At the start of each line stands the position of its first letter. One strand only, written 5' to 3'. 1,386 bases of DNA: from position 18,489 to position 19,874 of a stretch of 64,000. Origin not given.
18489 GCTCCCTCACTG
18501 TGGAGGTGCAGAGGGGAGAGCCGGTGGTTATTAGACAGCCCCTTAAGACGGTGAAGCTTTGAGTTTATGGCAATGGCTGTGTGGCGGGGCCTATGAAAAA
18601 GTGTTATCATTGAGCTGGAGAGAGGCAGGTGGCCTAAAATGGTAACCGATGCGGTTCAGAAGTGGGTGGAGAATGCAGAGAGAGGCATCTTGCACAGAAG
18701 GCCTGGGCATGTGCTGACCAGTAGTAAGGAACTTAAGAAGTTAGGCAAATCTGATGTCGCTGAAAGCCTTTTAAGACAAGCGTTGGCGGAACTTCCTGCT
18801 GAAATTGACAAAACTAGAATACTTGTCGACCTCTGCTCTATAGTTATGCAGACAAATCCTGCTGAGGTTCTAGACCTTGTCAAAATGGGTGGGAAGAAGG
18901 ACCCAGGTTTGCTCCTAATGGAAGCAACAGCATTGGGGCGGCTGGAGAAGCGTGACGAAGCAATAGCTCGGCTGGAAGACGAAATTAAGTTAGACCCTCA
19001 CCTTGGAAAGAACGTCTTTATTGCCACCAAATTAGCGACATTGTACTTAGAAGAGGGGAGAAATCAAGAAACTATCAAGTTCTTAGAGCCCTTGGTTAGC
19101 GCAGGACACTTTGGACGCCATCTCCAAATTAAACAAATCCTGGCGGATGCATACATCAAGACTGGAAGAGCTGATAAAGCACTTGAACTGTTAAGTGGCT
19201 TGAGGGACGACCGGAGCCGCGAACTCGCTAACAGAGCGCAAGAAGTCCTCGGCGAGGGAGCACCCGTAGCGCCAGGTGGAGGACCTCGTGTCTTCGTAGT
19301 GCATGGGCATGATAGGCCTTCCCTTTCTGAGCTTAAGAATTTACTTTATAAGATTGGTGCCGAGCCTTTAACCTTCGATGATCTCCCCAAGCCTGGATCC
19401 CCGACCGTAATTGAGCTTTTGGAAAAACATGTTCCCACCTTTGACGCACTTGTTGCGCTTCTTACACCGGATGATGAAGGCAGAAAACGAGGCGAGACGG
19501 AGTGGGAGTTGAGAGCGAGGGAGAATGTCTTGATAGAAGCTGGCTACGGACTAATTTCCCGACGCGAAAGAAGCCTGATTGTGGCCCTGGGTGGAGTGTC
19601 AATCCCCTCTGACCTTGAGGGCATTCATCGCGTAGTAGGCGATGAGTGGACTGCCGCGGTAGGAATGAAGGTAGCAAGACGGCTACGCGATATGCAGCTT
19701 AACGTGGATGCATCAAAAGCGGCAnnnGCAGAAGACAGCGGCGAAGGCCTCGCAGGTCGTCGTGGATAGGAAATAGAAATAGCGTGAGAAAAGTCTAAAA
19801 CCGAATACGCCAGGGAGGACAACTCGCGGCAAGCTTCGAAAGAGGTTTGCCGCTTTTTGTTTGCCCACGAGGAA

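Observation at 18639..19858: Phage-carried TPR + TIR-like (PF10137-type) protein with its own terminator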

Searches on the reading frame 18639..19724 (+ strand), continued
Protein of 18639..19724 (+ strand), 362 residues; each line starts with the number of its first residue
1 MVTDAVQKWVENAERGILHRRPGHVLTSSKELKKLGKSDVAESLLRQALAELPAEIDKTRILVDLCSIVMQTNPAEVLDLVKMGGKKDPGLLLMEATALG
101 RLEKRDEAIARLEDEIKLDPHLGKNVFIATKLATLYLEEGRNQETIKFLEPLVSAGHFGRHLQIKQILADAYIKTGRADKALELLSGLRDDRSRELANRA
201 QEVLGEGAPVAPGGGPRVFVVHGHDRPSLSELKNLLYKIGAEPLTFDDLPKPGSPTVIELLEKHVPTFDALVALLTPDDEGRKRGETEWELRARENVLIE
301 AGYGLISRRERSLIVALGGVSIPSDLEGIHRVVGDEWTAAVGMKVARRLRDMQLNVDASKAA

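Call 74: search_dna_similar(query=window:18639-19724:+, collection=plasmids, mode=protein, max_evalue=0.001, max_rows=15)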
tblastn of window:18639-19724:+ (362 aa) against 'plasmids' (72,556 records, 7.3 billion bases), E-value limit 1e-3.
Records with a match: 1136; places in all: 1150; records where one place covers at least 80% of the query: 0.
Best place of each record, by identity: <60% 1136.
By first word of the organism name: Klebsiella 616; Escherichia 367; Salmonella 64; Enterobacter 23; Burkholderia 9; Rhizobium 5; Arthrobacter 5; Shigella 5; Agrobacterium 4; Acinetobacter 4; and 24 more.
By predicted mobility (MOB-suite, as given by PLSDB): conjugative 569; non-mobilizable 502; mobilizable 65.
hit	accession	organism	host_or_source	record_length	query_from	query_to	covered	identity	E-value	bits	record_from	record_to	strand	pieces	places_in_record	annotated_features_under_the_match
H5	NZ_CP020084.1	Blastomonas fulva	Cell culture,microcystis culture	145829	222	357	38%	40.6%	4e-11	72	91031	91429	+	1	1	nucleotide-binding protein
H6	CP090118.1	Rhizobium leguminosarum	Trifolium ambiguum,Cell culture,Plant ...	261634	222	360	38%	39.4%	6e-11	71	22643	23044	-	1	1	nucleotide-binding protein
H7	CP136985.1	Pseudomonas aeruginosa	Homo sapiens,Wound/Abscess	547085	222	360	38%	39.2%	3e-9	66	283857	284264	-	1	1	nucleotide-binding protein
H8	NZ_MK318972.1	Rhizobium rhizogenes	-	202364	222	362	39%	37.5%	4e-8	63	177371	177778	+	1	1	nucleotide-binding protein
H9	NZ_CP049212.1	Agrobacterium rubi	Raspberry,cell culture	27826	222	360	38%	37.8%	2e-9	67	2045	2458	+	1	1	nucleotide-binding protein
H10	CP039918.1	Agrobacterium tumefaciens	-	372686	222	361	39%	36.6%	3e-7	60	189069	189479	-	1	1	hypothetical protein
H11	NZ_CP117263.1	Rhizobium tumorigenes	Rubus sp.,pure bacterial culture,Aerial ...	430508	222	360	38%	35.7%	3e-7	60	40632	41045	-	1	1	nucleotide-binding protein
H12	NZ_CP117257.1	Rhizobium tumorigenes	Rubus sp.,pure bacterial culture,Aerial ...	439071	222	360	38%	35.7%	3e-7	60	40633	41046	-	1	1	nucleotide-binding protein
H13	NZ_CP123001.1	Neorhizobium petrolearium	single cell,petroleum contaminated soil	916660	222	357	38%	36.2%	2e-8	64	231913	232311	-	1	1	nucleotide-binding protein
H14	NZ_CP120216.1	Agrobacterium leguminum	-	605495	222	357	38%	36.2%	2e-8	64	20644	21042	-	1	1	nucleotide-binding protein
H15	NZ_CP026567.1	Pseudomonas avellanae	Prunus avium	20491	222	342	33%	40.5%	7e-11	71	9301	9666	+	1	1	nucleotide-binding protein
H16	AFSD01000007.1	Agrobacterium tumefaciens F2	soil near Harbin Institute of Technology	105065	222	360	38%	35.0%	1e-7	61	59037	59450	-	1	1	nucleotide-binding protein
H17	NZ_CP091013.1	Burkholderia cenocepacia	-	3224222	222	357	38%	35.7%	2e-10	70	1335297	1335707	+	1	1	none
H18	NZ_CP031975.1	Acinetobacter haemolyticus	Homo sapiens,Peritoneal dialysis liquid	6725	222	360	38%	34.7%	2e-11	73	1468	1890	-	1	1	nucleotide-binding protein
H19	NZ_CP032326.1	Azospirillum argentinense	soil sample,Agricultural field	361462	222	342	33%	39.7%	1e-8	64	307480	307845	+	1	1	nucleotide-binding protein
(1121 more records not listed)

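Call 86: get_annotated_region(hit=H1, flank=4000)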
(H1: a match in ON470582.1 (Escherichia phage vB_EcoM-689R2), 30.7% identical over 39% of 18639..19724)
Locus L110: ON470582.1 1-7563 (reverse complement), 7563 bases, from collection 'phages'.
description: Escherichia phage vB_EcoM-689R2, complete genome.
organism: Escherichia phage vB_EcoM-689R2 (NCBI taxid 2946089)
taxonomy: Viruses; Duplodnaviria; Heunggongvirae; Uroviricota; Caudoviricetes
host: Escherichia coli; source: -; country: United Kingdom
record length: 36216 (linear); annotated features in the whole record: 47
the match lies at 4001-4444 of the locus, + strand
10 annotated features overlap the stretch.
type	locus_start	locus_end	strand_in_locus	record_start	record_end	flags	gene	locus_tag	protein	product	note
CDS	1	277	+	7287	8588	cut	-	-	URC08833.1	uncharacterized protein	-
CDS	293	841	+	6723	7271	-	-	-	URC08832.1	uncharacterized protein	-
CDS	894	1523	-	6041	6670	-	-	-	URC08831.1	uncharacterized protein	-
CDS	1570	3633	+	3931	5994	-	-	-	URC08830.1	DNA polymerase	-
CDS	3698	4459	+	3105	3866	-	-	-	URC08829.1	TIR-like domain-containing protein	-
CDS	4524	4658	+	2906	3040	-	-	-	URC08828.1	hypothetical protein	FIG00643277: hypothetical protein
CDS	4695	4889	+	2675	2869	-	-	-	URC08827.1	hypothetical protein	-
CDS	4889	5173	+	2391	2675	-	-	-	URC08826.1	nuclease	-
CDS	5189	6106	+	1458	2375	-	-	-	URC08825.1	hypothetical protein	-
CDS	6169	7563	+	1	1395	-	-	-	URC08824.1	DNA helicase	-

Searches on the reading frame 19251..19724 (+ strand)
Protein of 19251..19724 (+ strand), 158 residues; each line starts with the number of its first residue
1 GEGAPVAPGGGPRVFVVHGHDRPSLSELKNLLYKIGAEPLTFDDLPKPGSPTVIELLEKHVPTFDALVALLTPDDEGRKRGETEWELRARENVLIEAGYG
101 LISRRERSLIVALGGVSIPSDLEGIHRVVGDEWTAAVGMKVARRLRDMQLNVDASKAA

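Call 40: search_solved_structures(query=A3, max_evalue=1, show_alignments=4)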
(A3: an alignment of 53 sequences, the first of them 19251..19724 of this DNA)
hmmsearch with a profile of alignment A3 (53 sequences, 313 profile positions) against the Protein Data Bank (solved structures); distinct sequences matched with E-value up to 1: 7.
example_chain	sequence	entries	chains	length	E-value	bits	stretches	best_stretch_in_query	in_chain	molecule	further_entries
9lmq_A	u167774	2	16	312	5.9e-12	49.2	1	180-285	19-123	CD-NTase-associated protein 12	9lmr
7un8_A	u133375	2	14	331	1.1e-10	45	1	215-285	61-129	CD-NTase-associated protein 12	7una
8jsj_A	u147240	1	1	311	2.3e-10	43.9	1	206-289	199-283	PycTIR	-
7un9_A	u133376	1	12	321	0.0002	24.5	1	220-265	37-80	CD-NTase-associated protein 12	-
6rmr_A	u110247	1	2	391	0.005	19.9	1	33-201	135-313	Glucose-1-phosphatase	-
1nt4_A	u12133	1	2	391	0.005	19.9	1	33-201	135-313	Glucose-1-phosphatase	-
3ntl_A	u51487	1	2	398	0.011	18.8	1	30-201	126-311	Acid glucose-1-phosphate phosphatase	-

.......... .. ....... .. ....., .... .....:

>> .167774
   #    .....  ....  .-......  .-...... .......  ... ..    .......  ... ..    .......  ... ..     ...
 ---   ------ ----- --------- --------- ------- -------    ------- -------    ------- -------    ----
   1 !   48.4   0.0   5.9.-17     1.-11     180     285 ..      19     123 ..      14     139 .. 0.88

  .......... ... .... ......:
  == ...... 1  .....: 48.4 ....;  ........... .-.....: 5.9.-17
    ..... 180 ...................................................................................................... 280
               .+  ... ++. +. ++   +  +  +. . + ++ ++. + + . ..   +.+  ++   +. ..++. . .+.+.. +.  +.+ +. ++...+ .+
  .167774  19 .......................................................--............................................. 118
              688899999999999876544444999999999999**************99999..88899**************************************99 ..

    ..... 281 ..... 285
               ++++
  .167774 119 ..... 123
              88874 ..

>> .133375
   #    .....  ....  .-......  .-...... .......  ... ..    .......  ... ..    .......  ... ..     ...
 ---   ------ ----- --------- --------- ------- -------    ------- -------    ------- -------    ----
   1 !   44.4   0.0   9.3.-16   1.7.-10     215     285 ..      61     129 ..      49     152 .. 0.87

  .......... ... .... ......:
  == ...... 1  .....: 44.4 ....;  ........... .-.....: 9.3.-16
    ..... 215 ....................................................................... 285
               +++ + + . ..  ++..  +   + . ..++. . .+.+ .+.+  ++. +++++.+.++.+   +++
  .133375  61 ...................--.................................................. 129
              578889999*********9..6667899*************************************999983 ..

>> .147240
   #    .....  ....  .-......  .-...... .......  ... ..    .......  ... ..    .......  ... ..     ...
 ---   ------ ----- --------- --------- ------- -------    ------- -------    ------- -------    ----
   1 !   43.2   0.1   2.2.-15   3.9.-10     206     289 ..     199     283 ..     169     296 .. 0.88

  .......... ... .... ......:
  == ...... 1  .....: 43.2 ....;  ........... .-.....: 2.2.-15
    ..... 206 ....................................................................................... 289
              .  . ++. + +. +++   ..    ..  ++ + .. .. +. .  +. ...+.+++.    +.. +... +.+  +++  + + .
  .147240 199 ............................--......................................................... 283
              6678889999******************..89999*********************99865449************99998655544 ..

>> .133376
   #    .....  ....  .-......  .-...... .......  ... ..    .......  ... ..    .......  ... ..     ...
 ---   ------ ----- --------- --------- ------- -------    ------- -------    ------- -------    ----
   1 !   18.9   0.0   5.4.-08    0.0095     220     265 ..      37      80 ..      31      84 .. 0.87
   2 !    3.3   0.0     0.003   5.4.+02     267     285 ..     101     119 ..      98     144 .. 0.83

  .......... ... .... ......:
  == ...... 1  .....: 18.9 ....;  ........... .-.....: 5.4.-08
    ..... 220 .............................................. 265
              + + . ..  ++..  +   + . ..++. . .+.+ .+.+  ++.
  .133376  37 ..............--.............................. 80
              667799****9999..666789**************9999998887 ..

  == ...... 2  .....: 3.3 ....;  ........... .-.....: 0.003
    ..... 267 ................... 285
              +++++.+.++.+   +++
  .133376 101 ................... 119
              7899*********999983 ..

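Call 50: predict_structure(alignment_id=A3)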
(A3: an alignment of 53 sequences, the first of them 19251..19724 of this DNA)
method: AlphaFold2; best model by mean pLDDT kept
length: 158 residues; sequences in the alignment: 53
mean_pLDDT: 92.5   pTM: 0.86
mean pLDDT of the five models: 92.5, 92.4, 89.9, 89.9, 85.7
residues with pLDDT >= 90: 135; 70-90: 14; 50-70: 4; < 50: 5
segments of 3 or more residues with pLDDT < 50: 1-3
pLDDT, mean of each block of 10 residues (from residue 1): 52 96 97 98 95 94 97 88 90 93 96 96 96 98 98 96
secondary structure, 60 per line:
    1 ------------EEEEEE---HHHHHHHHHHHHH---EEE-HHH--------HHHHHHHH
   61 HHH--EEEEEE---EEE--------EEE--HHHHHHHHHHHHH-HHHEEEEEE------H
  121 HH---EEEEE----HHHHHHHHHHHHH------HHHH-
elements in order: E13-18 H22-34 E38-40 H53-63 E66-71 E75-77 E86-88 H91-103 E108-113 E126-130 H135-147 H154-157

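Call 61: fold_search(model_id=the predicted structure, library=pdb)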
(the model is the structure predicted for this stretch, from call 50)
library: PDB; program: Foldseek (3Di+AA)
matches with E <= 10: 1637; with E <= 0.001: 15
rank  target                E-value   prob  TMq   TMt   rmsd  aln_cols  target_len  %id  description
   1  9lmq_D                4.2e-06  1.00  0.65  0.35   5.3       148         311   23  Cryo-EM structure of TIR-STING/c-di-GMP complex (released 2025-08-27)
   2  7un8_A                5.0e-06  1.00  0.63  0.36   3.0       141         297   19  SfSTING with c-di-GMP single fiber (released 2022-07-27)
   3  9lmq_B                5.0e-06  1.00  0.65  0.35   5.4       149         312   23  Cryo-EM structure of TIR-STING/c-di-GMP complex (released 2025-08-27)
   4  9lmr_C                1.2e-05  1.00  0.58  0.33   6.5       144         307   24  Cryo-EM structure of TIR-STING/c-di-GMP complex fiber (released 2025-08-27)
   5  7un8_E                1.4e-05  1.00  0.62  0.35   3.0       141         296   20  SfSTING with c-di-GMP single fiber (released 2022-07-27)
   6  7un8_C                2.7e-05  1.00  0.63  0.36   3.1       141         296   20  SfSTING with c-di-GMP single fiber (released 2022-07-27)
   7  9lmr_B                4.5e-05  1.00  0.66  0.37   5.7       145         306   21  Cryo-EM structure of TIR-STING/c-di-GMP complex fiber (released 2025-08-27)
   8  9lmq_A                6.6e-05  1.00  0.65  0.36   5.2       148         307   22  Cryo-EM structure of TIR-STING/c-di-GMP complex (released 2025-08-27)
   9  8i87_C                6.6e-05  1.00  0.56  0.24   6.0       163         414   15  Cryo-EM structure of TIR-APAZ/Ago-gRNA-DNA complex (released 2023-07-19)
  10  9lmr_F                1.2e-04  1.00  0.62  0.35   5.6       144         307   22  Cryo-EM structure of TIR-STING/c-di-GMP complex fiber (released 2025-08-27)
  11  8qlo_A                2.0e-04  1.00  0.62  0.25   4.6       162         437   14  CryoEM structure of the apo SPARTA (BabAgo/TIR-APAZ) complex (released 2024-01-31)
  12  8oz6_A                4.0e-04  1.00  0.56  0.24   6.0       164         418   15  cryoEM structure of SPARTA complex ligand-free (released 2023-08-16)
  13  9lmr_A                6.3e-04  1.00  0.64  0.35   6.0       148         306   23  Cryo-EM structure of TIR-STING/c-di-GMP complex fiber (released 2025-08-27)
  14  8isy_B                6.3e-04  1.00  0.55  0.22   6.2       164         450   14  Cryo-EM structure of free-state Crt-SPARTA (released 2023-10-18)
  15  8ffi_A                6.7e-04  1.00  0.55  0.24   5.8       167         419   16  Structure of tetramerized MapSPARTA upon guide RNA-mediated target DNA binding (released 2023-08-23)
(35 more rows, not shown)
